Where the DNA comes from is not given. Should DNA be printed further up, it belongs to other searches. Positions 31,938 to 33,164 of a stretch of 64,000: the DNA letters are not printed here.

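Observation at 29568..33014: Nucleic-acid repair cluster: Rnl-like RNA ligase, Zn-cluster protein, HNH endonuclease fused by overlap to a compact ATP-dependent DNA ligase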

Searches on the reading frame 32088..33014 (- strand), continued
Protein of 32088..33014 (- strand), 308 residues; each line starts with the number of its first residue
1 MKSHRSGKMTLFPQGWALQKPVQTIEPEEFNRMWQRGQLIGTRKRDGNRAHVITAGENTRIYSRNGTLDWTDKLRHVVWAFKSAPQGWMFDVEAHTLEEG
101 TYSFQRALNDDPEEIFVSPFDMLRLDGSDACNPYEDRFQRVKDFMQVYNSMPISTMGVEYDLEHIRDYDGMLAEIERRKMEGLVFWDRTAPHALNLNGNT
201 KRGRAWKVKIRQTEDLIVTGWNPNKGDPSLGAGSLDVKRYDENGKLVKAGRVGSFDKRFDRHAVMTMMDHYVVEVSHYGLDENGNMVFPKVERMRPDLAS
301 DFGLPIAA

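Call 39: fold_search(model_id=the predicted structure, library=pdb)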
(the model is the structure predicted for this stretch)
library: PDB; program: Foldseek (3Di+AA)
matches with E <= 10: 622; with E <= 0.001: 140
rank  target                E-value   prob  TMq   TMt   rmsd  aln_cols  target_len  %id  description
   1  3gde                  1.2e-15  1.00  0.48  0.29  13.3       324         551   23  The closed conformation of ATP-dependent DNA ligase from Archaeoglobus fulgidus (released 2009-12-15)
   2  6iml_A                3.6e-15  1.00  0.65  0.51   4.8       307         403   16  The crystal structure of AsfvLIG:CT1 complex (released 2019-02-27)
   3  6imk_A                8.9e-15  1.00  0.65  0.51   4.9       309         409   17  The crystal structure of AsfvLIG:CG complex (released 2019-02-27)
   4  6imn_A                1.4e-14  1.00  0.65  0.51   4.8       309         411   17  The crystal structure of AsfvLIG:CT2 complex (released 2019-02-27)
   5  6imn_B                5.4e-14  1.00  0.65  0.51   5.0       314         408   18  The crystal structure of AsfvLIG:CT2 complex (released 2019-02-27)
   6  3rr5                  1.0e-13  1.00  0.51  0.31  11.0       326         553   20  DNA ligase from the archaeon Thermococcus sp. 1519 (released 2012-04-11)
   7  6imj_B                1.2e-13  1.00  0.56  0.44   8.2       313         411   17  The crystal structure of Se-AsfvLIG:DNA complex (released 2019-02-27)
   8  4eq5                  1.5e-13  1.00  0.48  0.31  13.5       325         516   21  DNA ligase from the archaeon Thermococcus sibiricus (released 2012-05-09)
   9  6wbo                  2.0e-13  1.00  0.47  0.29   8.3       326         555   19  DNA-Ligase from Thermococcus gammatolerans (released 2021-05-05)
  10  9dfa                  3.1e-13  1.00  0.47  0.29   8.4       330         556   19  Thermococcus gammatolerans DNA Ligase (released 2026-03-18)
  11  6imj_A                4.5e-13  1.00  0.57  0.44   8.3       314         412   18  The crystal structure of Se-AsfvLIG:DNA complex (released 2019-02-27)
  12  1vs0_B                5.0e-13  1.00  0.51  0.52  12.2       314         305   19  Crystal Structure of the Ligase Domain from M. tuberculosis LigD at 2.4A (released 2006-02-28)
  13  6ras_I                5.7e-13  1.00  0.63  0.47   5.4       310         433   16  Pmar-Lig_Pre. (released 2019-07-10)
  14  6dt1_E                5.7e-13  1.00  0.59  0.42   5.9       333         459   16  Crystal structure of the ligase from bacteriophage T4 complexed with DNA intermediate (released 2018-09-19)
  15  9df9                  8.2e-13  1.00  0.50  0.31  10.4       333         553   20  Thermococcus gammatolerans DNA Ligase (released 2026-03-18)
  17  4d05_A                9.8e-13  1.00  0.48  0.56  11.5       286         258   18  Structure and activity of a minimal-type ATP-dependent DNA ligase from a psychrotolerant bacterium (released 2014-11-12)
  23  6nhx                  2.6e-12  1.00  0.47  0.48  11.9       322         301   19  mycobacterial DNA ligase D complexed with ATP and MES (released 2019-02-13)
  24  6gdr_A                2.9e-12  1.00  0.58  0.68   4.9       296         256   16  DNA binding with a minimal scaffold: Structure-function analysis of Lig E DNA ligases (released 2018-07-25)
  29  1vs0_A                6.3e-12  1.00  0.52  0.53  11.3       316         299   18  Crystal Structure of the Ligase Domain from M. tuberculosis LigD at 2.4A (released 2006-02-28)
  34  4d05_B                1.3e-11  1.00  0.47  0.56  10.2       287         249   18  Structure and activity of a minimal-type ATP-dependent DNA ligase from a psychrotolerant bacterium (released 2014-11-12)
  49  8u6x_A                4.4e-11  1.00  0.43  0.52  11.0       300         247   19  ATP-dependent DNA ligase Lig E from Neisseria gonorrhoeae (released 2024-01-31)
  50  1a0i                  4.9e-11  1.00  0.45  0.42  14.0       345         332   15  ATP-DEPENDENT DNA LIGASE FROM BACTERIOPHAGE T7 COMPLEX WITH ATP (released 1998-03-25)
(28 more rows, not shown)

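Call 49: search_protein_families(library=ncbifam, proteins=[window:32088-32990:-], max_evalue=0.01)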
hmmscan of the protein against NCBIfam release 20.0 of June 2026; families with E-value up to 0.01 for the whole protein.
window:32088-32990:- (300 aa): 10 families
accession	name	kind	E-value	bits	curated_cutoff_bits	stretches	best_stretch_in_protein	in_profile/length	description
TIGR02779.1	NHEJ_ligase_lig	equivalog_domain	1.3e-17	64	227.75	1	36-271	21-252/302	non-homologous end-joining DNA ligase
TIGR02776.1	NHEJ_ligase_prk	equivalog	6.8e-17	61.5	373.2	1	36-266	12-238/587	DNA ligase D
NF004628.0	PRK05972.1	subfamily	9.6e-16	57.1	895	1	36-258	266-479/870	ATP-dependent DNA ligase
NF007210.0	PRK09632.1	equivalog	1.3e-13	50.2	989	1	35-262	500-718/781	ATP-dependent DNA ligase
NF006078.0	PRK08224.1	equivalog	1.2e-07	31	296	1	111-268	118-262/350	ATP-dependent DNA ligase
NF002868.0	PRK03180.1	equivalog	2.8e-06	26.3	641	1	34-212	209-391/509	ATP-dependent DNA ligase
NF006701.0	PRK09247.1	equivalog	7e-05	22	543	1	34-202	230-407/540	ATP-dependent DNA ligase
TIGR00574.1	dnl1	superfamily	0.00081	18.2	217.8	0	24-212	187-392/527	ATP-dependent DNA ligase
NF007211.0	PRK09633.1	equivalog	0.002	16.6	774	1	111-218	117-224/610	DNA ligase D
TIGR04120.1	DNA_lig_bact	equivalog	0.0026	16.8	400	0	21-202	214-398/526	cisplatin damage response ATP-dependent DNA ligase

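Call 53: find_related_loci(query=A1, collection=viral_contigs, flank=6000)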
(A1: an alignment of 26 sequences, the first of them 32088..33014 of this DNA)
Query A1 (308 aa) in viral_contigs; peptide patterns used: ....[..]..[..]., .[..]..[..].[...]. (x = any residue, [..] = any of these).
11 stretches matched a pattern, but none encodes a relative of the query by tblastn (E <= 1e-3).

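Call 54: find_related_loci(query=A1, collection=genome_contigs, flank=6000)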
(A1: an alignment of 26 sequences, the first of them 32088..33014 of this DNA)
Query A1 (308 aa) in genome_contigs; peptide patterns used: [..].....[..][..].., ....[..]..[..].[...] (x = any residue, [..] = any of these).
21 stretches matched a pattern; 1 encode a relative of the query (tblastn E <= 1e-3); 1 distinct loci.
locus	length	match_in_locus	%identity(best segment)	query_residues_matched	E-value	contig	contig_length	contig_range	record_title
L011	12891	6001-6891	51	8-304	9e-99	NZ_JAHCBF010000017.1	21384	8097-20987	Croceicoccus gelatinilyticus strain 1NDH52 NODE_17_length_21384_cov_168.118506, whole genome shotgun sequence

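Call 59: search_protein_families(library=pfam, proteins=[L006:8929-9321:+, L006:9365-9703:+, L006:11172-11876:+, L006:11873-12469:+, L008:10894-11343:+, L008:11355-12083:+, L007:9695-11074:+], max_evalue=0.05)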
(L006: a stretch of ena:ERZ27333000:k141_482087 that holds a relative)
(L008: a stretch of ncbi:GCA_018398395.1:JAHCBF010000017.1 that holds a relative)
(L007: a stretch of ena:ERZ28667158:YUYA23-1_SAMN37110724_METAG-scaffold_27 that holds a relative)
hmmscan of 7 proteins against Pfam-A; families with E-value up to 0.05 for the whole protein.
L006:8929-9321:+ (130 aa): 0 families

L006:9365-9703:+ (112 aa): 0 families

L006:11172-11876:+ (234 aa): 0 families

L006:11873-12469:+ (198 aa): 0 families

L008:10894-11343:+ (149 aa): 0 families

L008:11355-12083:+ (242 aa): 0 families

L007:9695-11074:+ (459 aa): 0 families

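Call 94: search_protein_families(library=padloc, proteins=[window:32088-32990:-], max_evalue=0.001)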
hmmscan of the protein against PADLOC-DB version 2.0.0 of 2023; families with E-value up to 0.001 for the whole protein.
window:32088-32990:- (300 aa): 0 families
